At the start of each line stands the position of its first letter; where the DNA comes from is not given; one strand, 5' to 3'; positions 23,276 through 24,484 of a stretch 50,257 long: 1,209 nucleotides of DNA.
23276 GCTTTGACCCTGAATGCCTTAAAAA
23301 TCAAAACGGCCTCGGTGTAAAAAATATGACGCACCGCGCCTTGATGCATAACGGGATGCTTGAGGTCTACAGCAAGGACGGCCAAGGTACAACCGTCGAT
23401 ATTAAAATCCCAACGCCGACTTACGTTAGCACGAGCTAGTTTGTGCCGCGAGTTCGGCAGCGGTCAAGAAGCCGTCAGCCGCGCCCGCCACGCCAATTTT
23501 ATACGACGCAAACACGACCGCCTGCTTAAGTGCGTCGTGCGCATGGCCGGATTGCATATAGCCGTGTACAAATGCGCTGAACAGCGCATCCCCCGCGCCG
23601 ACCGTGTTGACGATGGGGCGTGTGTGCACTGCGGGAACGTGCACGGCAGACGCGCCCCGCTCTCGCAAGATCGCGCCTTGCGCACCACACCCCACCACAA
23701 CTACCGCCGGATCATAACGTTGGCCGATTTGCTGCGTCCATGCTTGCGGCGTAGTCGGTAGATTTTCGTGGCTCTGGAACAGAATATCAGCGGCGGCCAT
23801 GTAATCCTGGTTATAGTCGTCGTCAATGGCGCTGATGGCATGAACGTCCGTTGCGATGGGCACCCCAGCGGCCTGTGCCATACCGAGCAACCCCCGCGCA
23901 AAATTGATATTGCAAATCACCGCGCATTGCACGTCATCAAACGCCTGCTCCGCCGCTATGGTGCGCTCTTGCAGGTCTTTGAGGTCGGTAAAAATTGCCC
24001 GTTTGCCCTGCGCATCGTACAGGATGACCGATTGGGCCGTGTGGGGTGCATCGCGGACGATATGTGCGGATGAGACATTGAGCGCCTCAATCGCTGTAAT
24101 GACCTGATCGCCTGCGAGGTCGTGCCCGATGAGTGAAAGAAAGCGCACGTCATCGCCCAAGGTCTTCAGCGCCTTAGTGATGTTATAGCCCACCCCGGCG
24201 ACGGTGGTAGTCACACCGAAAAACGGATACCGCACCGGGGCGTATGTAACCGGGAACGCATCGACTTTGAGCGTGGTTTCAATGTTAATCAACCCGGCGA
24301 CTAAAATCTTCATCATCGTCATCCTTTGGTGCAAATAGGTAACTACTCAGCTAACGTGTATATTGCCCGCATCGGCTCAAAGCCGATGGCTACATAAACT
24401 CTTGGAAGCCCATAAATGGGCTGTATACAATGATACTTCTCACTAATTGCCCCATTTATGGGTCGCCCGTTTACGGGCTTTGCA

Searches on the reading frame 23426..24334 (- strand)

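Call 17: search_protein_families(library=pfam, proteins=[window:23426-24334:-])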
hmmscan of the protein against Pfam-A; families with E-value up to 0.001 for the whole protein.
window:23426-24334:- (302 aa): 1 family
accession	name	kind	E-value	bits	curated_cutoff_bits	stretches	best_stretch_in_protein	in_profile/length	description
PF00294.29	PfkB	-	3.2e-28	99.4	25.8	1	8-287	2-297/302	pfkB family carbohydrate kinase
